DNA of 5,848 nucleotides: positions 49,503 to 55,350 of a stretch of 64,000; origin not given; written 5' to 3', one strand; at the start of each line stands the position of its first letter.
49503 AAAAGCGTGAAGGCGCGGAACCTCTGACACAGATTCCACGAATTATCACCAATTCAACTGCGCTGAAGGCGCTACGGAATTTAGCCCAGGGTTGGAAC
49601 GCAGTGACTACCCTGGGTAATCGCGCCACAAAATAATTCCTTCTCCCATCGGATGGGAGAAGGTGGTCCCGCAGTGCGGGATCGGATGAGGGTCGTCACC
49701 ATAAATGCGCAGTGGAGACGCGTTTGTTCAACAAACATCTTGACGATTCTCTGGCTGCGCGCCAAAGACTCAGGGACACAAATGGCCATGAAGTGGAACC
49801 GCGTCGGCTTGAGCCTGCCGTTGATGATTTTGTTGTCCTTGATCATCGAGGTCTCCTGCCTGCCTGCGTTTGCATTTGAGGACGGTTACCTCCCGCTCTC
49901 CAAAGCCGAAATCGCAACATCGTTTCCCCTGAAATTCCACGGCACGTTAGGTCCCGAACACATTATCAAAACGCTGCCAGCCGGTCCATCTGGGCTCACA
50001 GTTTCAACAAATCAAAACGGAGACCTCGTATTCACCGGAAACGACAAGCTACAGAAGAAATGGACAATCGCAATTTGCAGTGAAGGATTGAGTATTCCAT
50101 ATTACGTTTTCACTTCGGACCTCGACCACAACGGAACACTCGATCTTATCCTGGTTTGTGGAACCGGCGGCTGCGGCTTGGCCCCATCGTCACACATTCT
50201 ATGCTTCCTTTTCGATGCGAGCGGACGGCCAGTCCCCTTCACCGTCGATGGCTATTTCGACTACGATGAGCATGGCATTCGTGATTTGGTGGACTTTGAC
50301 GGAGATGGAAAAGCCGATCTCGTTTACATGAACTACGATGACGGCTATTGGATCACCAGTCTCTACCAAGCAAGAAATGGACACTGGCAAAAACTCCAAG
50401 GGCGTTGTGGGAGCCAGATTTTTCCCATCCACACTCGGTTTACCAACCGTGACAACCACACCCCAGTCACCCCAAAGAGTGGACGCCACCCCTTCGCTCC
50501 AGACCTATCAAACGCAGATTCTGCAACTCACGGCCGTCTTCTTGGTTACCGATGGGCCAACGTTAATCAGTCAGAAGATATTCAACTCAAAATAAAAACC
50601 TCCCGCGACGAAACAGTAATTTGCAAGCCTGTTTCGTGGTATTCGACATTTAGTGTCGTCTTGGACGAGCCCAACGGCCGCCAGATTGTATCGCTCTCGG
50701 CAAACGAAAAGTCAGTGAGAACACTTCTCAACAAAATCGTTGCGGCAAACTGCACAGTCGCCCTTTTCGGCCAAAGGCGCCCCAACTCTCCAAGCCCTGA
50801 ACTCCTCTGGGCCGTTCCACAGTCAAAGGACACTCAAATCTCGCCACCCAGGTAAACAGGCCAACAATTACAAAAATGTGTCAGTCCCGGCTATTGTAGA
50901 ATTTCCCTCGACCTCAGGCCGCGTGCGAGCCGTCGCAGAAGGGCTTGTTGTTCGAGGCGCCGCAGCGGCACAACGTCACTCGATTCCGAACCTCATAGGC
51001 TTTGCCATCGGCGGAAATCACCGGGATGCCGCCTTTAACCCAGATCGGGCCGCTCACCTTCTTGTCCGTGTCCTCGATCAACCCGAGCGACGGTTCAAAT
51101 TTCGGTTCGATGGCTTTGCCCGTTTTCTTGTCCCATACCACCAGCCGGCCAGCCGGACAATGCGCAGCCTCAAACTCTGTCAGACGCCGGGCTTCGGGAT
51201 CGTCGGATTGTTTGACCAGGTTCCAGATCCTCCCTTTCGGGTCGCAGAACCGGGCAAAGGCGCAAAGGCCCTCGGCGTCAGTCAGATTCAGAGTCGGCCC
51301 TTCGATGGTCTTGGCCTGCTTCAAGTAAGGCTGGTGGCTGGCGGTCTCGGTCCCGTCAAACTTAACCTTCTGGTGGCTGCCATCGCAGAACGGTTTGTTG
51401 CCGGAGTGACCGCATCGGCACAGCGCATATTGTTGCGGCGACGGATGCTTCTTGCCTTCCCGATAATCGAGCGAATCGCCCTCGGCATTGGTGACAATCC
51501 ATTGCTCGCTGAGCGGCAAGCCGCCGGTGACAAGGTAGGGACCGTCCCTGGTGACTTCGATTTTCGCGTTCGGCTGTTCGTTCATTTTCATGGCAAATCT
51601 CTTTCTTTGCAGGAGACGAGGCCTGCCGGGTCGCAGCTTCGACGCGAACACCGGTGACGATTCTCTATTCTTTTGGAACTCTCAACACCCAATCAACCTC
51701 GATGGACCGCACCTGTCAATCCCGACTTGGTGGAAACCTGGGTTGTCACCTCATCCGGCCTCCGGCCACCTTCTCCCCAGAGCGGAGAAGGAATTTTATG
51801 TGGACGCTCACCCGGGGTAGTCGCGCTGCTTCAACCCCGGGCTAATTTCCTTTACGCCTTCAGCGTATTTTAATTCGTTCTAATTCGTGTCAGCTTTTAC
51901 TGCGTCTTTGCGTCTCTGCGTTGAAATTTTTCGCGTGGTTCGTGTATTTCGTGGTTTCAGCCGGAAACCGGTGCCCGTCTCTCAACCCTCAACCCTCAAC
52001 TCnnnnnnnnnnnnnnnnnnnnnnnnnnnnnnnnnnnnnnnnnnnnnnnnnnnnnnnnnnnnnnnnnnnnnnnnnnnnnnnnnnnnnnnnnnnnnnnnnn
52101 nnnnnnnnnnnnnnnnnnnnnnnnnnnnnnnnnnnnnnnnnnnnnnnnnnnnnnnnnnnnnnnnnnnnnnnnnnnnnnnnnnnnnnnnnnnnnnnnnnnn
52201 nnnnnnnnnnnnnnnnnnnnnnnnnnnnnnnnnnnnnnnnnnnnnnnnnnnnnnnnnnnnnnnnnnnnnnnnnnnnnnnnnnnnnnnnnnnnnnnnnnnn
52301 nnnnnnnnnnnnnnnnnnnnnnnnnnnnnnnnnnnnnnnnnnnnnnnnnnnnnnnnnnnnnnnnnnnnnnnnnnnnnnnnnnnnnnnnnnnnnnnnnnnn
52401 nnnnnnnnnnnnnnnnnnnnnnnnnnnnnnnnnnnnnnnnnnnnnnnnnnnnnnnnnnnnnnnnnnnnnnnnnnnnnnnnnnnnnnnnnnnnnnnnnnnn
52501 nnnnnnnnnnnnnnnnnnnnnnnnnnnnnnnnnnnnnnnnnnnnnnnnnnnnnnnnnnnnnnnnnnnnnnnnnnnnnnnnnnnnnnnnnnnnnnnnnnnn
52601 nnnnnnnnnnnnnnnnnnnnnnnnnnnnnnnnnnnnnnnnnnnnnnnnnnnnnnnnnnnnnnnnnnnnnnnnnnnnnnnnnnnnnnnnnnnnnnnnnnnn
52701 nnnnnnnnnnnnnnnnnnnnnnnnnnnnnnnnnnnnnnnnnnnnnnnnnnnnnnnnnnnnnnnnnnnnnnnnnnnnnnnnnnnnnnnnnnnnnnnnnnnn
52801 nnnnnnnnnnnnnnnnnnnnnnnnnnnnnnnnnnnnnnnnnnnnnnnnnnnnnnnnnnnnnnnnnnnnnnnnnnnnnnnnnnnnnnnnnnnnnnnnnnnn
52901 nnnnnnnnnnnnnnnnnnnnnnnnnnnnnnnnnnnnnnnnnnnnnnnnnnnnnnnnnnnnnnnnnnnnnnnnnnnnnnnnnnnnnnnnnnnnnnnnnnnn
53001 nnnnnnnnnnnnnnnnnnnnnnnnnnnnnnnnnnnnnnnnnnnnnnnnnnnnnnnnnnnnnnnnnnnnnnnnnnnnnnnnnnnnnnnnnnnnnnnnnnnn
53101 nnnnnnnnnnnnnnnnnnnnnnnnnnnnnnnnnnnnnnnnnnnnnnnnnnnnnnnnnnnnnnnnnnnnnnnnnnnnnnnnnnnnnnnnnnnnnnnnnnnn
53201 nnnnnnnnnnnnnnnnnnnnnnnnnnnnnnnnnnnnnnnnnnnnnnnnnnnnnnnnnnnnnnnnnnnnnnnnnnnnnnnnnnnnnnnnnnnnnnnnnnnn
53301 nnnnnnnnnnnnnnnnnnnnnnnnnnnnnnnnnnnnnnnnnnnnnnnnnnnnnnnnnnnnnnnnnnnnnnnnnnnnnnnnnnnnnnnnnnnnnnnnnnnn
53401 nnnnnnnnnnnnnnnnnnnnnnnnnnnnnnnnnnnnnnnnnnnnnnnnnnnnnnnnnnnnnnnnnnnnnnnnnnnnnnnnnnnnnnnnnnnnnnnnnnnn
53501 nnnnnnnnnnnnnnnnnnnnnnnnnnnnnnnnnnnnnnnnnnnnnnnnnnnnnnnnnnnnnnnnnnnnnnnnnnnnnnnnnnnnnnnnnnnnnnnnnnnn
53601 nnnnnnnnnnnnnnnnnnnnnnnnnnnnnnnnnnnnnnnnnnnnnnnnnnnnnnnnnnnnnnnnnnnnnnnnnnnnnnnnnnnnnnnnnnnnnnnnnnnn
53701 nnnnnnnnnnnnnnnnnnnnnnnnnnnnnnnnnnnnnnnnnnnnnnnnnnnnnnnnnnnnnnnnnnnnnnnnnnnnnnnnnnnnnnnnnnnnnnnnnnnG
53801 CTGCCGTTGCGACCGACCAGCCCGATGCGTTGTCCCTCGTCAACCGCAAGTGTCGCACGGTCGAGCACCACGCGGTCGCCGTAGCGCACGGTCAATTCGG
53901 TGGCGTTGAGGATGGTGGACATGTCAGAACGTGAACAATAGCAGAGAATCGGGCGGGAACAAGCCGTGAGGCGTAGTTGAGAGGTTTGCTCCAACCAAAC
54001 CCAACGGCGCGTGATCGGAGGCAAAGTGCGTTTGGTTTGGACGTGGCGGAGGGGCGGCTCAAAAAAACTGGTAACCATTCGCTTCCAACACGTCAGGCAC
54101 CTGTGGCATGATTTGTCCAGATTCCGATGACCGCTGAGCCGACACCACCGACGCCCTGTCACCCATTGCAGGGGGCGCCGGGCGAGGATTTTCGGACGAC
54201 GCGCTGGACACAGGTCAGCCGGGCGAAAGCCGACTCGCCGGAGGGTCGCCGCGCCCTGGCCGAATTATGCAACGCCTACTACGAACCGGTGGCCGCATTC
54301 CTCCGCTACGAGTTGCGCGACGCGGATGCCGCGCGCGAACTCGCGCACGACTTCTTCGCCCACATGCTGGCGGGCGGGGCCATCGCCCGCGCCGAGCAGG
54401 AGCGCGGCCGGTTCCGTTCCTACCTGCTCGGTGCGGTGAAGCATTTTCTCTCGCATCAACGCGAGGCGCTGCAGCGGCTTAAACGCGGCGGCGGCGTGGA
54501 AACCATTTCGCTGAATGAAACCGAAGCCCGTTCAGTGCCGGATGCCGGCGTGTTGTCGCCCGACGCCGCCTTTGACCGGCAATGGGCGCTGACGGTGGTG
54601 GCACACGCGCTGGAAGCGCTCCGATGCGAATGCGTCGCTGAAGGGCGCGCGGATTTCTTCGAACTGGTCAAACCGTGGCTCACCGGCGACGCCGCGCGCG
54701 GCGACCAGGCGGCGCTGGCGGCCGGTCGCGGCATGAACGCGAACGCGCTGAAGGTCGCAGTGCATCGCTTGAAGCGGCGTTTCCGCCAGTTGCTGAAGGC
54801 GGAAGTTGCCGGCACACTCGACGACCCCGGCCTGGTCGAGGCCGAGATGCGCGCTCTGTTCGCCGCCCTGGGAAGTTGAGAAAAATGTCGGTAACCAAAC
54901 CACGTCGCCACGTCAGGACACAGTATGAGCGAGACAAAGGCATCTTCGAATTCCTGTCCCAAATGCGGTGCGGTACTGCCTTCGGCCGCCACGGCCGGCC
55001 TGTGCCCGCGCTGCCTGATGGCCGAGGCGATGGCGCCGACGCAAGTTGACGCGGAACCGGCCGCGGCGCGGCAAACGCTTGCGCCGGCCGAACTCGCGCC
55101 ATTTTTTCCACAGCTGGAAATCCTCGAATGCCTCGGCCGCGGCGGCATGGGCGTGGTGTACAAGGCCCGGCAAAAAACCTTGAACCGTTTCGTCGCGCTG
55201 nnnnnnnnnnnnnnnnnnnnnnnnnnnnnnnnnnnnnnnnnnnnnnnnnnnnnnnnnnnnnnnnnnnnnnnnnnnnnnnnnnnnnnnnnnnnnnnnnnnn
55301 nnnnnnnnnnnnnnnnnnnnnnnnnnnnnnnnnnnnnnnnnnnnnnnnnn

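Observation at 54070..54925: Duplicated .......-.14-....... motif in front of both the ECF sigma gene and its partner Ser/Thr kinase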

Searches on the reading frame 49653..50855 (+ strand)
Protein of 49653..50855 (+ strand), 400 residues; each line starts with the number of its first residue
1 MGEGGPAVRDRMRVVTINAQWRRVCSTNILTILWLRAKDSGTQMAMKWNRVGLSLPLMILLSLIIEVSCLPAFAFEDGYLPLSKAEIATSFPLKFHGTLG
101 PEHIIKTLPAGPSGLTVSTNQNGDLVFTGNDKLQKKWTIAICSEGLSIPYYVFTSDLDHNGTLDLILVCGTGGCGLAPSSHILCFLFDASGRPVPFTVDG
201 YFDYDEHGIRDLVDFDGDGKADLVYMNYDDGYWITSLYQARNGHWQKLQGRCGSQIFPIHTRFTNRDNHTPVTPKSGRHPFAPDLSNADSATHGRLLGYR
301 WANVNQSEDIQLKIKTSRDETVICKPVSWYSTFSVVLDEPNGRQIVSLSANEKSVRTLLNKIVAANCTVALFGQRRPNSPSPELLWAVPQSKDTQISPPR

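Call 39: search_protein_families(library=pfam, proteins=[window:49653-50855:+], max_evalue=0.001)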
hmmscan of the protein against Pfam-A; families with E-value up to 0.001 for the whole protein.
window:49653-50855:+ (400 aa): 1 family
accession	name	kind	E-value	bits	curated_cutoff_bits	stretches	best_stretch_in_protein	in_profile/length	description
PF13517.12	FG-GAP_3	-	4.3e-07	30.9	26.9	0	214-248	1-32/61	FG-GAP-like repeat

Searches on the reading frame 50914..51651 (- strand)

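Call 39: search_protein_families(library=pfam, proteins=[window:50914-51651:-], max_evalue=0.001)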
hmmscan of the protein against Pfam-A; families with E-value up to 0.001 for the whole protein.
window:50914-51651:- (245 aa): 2 families
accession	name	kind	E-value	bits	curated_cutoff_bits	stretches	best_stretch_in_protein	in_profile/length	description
PF09360.15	zf-CDGSH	-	1.2e-40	137.9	29.5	2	201-244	2-48/48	Iron-binding zinc finger CDGSH type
PF06902.16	Fer4_19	-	3.2e-08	33.9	24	1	116-175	1-64/64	Divergent 4Fe-4S mono-cluster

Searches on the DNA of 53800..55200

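Call 72: search_rna_families(source=window, start=53800, end=55200, threshold=evalue, max_evalue=1)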
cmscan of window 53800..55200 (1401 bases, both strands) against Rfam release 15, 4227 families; matches with E-value up to 1: 1.
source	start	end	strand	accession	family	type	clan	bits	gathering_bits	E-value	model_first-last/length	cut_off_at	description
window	53809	53879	-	RF00698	mir-489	Gene; miRNA;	-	20.3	61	0.46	1-84/84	no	mir-489 microRNA precursor family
